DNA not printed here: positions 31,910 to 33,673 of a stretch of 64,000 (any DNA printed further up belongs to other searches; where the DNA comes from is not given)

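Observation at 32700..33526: C-terminal reprolysin-like metzincin domain with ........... (catalytic Glu to Ala): a probable pseudo-protease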

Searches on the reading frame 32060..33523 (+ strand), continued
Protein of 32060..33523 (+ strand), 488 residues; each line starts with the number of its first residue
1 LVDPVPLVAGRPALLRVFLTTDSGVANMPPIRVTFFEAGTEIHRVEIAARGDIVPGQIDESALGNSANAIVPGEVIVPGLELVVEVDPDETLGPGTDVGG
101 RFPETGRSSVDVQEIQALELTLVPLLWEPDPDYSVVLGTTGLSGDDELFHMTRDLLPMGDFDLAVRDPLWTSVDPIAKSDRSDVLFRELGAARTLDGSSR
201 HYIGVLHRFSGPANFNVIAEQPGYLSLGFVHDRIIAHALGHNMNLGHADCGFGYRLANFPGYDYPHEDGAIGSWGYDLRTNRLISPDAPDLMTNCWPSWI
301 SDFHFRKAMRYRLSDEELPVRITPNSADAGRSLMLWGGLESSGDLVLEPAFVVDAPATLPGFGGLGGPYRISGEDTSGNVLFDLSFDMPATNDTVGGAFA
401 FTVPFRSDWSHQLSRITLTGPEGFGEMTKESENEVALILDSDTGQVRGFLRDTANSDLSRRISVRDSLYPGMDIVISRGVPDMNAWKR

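Call 63: search_protein_families(library=pfam, alignment_id=A2, max_evalue=0.01)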
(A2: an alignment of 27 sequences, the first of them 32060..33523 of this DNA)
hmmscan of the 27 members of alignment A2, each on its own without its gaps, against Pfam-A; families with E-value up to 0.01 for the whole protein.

A. member 1, window:32060-33523:+ (488 aa): 1 family
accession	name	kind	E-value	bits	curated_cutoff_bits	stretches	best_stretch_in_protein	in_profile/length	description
PF10462.15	Peptidase_M66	-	0.00014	21.4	20.6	1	233-287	194-245/306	Peptidase M66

B. families by the number of members that match (of 27 scanned): 6 families
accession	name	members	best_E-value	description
PF10462.15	Peptidase_M66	26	1.4e-10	Peptidase M66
PF13582.12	Reprolysin_3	9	0.00081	Metallo-peptidase family M12B Reprolysin-like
PF13688.12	Reprolysin_5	8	9.6e-06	Metallo-peptidase family M12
PF13583.11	Reprolysin_4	3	0.0019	Metallo-peptidase family M12B Reprolysin-like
PF13855.12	LRR_8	1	0.00014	Leucine rich repeat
PF13574.12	Reprolysin_2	1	0.0011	Metallo-peptidase family M12B Reprolysin-like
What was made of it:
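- On Peptidase M66 (Pfam PF10462, StcE-like): 26 of 27 relatives match, best E 1.4e-10 (call 63).
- On Reprolysin/adamalysin (M12B): Among 27 relatives, 9 weakly match Reprolysin_3 and 8 match Reprolysin_5 (best E 9.6e-6), always below M66 (call 63).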

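Call 69: fold_search(model_id=the predicted structure, library=pdb)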
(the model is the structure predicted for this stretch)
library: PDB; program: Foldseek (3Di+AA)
matches with E <= 10: 886; with E <= 0.001: 1
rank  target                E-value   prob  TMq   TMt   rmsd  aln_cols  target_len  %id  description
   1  3ujz                  6.0e-09  1.00  0.35  0.29  17.3       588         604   14  Crystal structure of enterohemorrhagic E. coli StcE (released 2012-05-16)
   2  4df9_E                3.8e-03  0.92  0.13  0.15  12.0       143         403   10  Crystal structure of a putative peptidase (BF3526) from Bacteroides fragilis NCTC 9343 at 2.17 A resolution (released 2012-02-15)
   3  8f9p_A                6.3e-03  0.18  0.15  0.15  21.3       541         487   10  Dog sialic acid esterase (SIAE) inactive mutant S128A (released 2024-05-29)
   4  7ad7_B                1.5e-02  0.14  0.15  0.12  27.8       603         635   10  Crystal structure of human complement C5 in complex with the K8 bovine knob domain peptide. (released 2021-03-10)
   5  8f9q_A                2.1e-02  0.14  0.16  0.16  21.0       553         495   10  Guinea pig sialic acid esterase (SIAE) (released 2024-05-29)
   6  2wxt                  2.9e-02  0.41  0.10  0.14  13.2       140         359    8  Clostridium perfringens alpha-toxin strain NCTC8237 (released 2009-11-17)
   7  9npe_F                3.5e-02  0.06  0.12  0.09  24.4       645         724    9  Crystal structure of the inactive conformation of a glycoside hydrolase (CapGH2b) from the GH2 family in the space gro (released 2025-11-12)
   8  5gni_B                3.7e-02  0.75  0.13  0.26   8.9       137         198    9  The crystal structure of PECAM-1 IgL1-2 trans-homophilic dimer (released 2016-12-21)
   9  4bk8                  4.4e-02  0.85  0.14  0.39   5.3       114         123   15  Superoxide reductase (Neelaredoxin) from Ignicoccus hospitalis (released 2014-04-02)
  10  8f9o_A                5.2e-02  0.10  0.16  0.16  20.7       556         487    9  Dog sialic acid esterase (SIAE) (released 2024-05-29)
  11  6igo_A                6.9e-02  0.69  0.14  0.43   9.3       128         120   11  Crystal structure of myelin protein zero-like protein 1 (MPZL1) (released 2018-11-28)
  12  2ck2_A                6.9e-02  0.66  0.11  0.41   6.1       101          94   17  Structure of core-swapped mutant of fibronectin (released 2007-04-10)
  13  3awf_A                6.9e-02  0.16  0.11  0.17  18.4       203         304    7  Crystal structure of Pten-like domain of Ci-VSP (236-576) (released 2011-05-04)
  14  4dd8_C                7.3e-02  0.77  0.24  0.49   6.6       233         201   13  ADAM-8 metalloproteinase domain with bound batimastat (released 2012-06-06)
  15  3n5a                  7.7e-02  0.91  0.13  0.36   5.3       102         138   13  Synaptotagmin-7, C2B-domain, calcium bound (released 2010-09-29)
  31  6u4u                  1.2e-01  0.69  0.13  0.33   6.9       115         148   17  1.3 A structure of a pathogenic human Syt 1 C2B (I368T) (released 2020-05-13)
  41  6s9f_B                1.5e-01  0.33  0.12  0.17  11.3       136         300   11  Drosophila OTK, extracellular domains 3-5 (released 2020-03-25)
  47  6rpt_A                1.8e-01  0.69  0.14  0.48   5.4       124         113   13  Structure of tick complement inhibitor CirpT1 complexed with macroglobubulin domain 4 of human complement C5 (released 2020-01-08)
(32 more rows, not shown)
